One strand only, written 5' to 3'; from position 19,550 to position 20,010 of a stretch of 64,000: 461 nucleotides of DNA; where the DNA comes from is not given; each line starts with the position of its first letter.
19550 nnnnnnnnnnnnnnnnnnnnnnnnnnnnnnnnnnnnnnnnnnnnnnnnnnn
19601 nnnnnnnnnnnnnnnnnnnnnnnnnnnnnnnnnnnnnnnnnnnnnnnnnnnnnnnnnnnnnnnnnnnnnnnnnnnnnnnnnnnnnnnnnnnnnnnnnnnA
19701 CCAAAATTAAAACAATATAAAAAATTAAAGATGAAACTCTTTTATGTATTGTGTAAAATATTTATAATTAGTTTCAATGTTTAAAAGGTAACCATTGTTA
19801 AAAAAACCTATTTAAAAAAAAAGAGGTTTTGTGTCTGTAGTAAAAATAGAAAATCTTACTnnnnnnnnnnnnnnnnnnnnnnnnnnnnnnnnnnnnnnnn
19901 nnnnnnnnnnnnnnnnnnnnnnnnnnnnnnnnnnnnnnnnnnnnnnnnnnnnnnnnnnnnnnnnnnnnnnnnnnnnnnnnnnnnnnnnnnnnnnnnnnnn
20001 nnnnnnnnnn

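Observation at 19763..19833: preQ1-I-like hairpin / A-tract / pseudoknot element in the ecfA1 leader (copy A)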

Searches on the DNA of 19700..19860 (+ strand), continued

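Call 77: search_with_rna_model(model_id=R1, sources=[L222, L223, L224, L225, L226, L227, L228, L229, L230, L231, L232, L233, L234, L235, L236, L237, L238, L239, L240, L241, L242, L243, L244], max_evalue=0.1)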
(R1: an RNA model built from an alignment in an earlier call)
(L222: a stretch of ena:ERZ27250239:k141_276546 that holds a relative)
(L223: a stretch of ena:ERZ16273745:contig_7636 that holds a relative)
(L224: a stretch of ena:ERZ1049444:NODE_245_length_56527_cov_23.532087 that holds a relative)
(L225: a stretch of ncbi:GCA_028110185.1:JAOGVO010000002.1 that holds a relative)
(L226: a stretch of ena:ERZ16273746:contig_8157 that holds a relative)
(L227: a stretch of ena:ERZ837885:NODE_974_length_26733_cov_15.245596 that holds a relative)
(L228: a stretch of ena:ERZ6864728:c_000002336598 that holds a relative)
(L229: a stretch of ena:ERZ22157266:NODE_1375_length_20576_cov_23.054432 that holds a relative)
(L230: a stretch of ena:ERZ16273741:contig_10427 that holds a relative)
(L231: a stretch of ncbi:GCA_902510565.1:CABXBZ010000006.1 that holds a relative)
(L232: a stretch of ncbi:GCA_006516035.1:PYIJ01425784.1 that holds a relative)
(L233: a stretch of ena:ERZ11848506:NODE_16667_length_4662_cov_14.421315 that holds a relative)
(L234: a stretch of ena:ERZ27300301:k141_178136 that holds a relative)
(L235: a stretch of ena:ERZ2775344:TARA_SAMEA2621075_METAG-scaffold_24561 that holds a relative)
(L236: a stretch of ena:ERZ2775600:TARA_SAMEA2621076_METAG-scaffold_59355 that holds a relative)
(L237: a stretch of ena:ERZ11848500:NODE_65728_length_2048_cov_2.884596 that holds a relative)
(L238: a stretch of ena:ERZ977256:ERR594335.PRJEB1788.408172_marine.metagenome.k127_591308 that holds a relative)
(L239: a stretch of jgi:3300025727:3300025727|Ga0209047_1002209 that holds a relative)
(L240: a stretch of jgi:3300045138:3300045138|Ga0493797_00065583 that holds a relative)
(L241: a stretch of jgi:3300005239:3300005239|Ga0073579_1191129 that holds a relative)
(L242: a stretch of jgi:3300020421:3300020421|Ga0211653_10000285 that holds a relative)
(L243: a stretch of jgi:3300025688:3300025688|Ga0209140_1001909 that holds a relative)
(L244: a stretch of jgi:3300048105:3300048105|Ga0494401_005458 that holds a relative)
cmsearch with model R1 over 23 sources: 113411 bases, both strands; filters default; matches with E-value up to 0.1: 61.
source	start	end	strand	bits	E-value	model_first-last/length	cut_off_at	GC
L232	2503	2544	+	54.2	1.2e-11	1-41/41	no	0.29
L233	1367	1408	+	54.2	1.2e-11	1-41/41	no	0.29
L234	1135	1176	+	54.2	1.2e-11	1-41/41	no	0.29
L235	1367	1408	+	54.2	1.2e-11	1-41/41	no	0.29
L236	349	390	+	54.2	1.2e-11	1-41/41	no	0.29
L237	683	724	+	54.2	1.2e-11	1-41/41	no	0.29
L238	683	724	+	54.2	1.2e-11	1-41/41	no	0.29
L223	580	621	+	53.9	1.4e-11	1-41/41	no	0.29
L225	614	655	+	53.9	1.4e-11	1-41/41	no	0.29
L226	578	619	+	53.9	1.4e-11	1-41/41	no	0.29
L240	580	621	+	53.9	1.4e-11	1-41/41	no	0.29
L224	2381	2422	+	53.4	1.9e-11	1-41/41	no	0.36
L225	2452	2493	+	53.4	1.9e-11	1-41/41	no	0.36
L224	2453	2494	+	52.6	3e-11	1-41/41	no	0.36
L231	2453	2494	+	52.2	4e-11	1-41/41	no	0.36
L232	748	788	+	51.6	5.6e-11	1-41/41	no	0.29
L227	2381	2422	+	51.3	6.5e-11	1-41/41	no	0.38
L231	2381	2422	+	51.3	6.5e-11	1-41/41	no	0.38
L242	2381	2422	+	51.3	6.5e-11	1-41/41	no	0.38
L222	650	691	+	51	7.8e-11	1-41/41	no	0.31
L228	650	691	+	51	7.8e-11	1-41/41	no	0.31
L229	650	691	+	51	7.8e-11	1-41/41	no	0.31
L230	651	692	+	51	7.8e-11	1-41/41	no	0.31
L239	650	691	+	51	7.8e-11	1-41/41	no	0.31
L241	649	690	+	51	7.8e-11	1-41/41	no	0.31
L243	650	691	+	51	7.8e-11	1-41/41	no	0.31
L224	539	579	+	50.4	1.1e-10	1-41/41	no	0.37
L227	540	580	+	50.4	1.2e-10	1-41/41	no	0.39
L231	540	580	+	50.4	1.2e-10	1-41/41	no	0.39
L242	540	580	+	50.4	1.2e-10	1-41/41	no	0.39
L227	2453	2494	+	50.3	1.2e-10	1-41/41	no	0.38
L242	2453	2494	+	50.3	1.2e-10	1-41/41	no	0.38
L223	2418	2459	+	49.5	1.9e-10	1-41/41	no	0.38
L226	2418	2459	+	49.5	1.9e-10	1-41/41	no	0.38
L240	2418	2459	+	49.5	1.9e-10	1-41/41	no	0.38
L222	2524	2564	+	49.3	2.2e-10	1-41/41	no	0.34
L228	2524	2564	+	49.3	2.2e-10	1-41/41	no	0.34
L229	2524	2564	+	49.3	2.2e-10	1-41/41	no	0.34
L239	2524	2564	+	49.3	2.2e-10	1-41/41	no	0.34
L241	2524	2564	+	49.3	2.2e-10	1-41/41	no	0.34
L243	2524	2564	+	49.3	2.2e-10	1-41/41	no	0.34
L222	2488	2523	+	44.5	4e-09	1-41/41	no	0.33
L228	2488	2523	+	44.5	4e-09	1-41/41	no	0.33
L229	2488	2523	+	44.5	4e-09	1-41/41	no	0.33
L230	2485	2520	+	44.5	4e-09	1-41/41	no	0.33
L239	2488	2523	+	44.5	4e-09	1-41/41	no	0.33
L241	2488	2523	+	44.5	4e-09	1-41/41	no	0.33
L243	2488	2523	+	44.5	4e-09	1-41/41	no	0.33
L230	2521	2561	+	43.5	7e-09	1-41/41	no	0.29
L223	2522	2561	+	42.3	1.5e-08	1-41/41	no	0.38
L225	2522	2561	+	42.3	1.5e-08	1-41/41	no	0.38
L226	2522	2561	+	42.3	1.5e-08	1-41/41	no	0.38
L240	2522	2561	+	42.3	1.5e-08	1-41/41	no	0.38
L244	1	37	+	40.4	4.6e-08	5-41/41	5'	0.32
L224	2525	2565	+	33.2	3.4e-06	1-41/41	no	0.32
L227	2525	2565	+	33.2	3.4e-06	1-41/41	no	0.32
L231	2525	2565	+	33.2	3.4e-06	1-41/41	no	0.32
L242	2525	2565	+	33.2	3.4e-06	1-41/41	no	0.32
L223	2489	2521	+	19.8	0.01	1-41/41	no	0.45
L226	2489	2521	+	19.8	0.01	1-41/41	no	0.45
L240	2489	2521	+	19.8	0.01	1-41/41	no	0.45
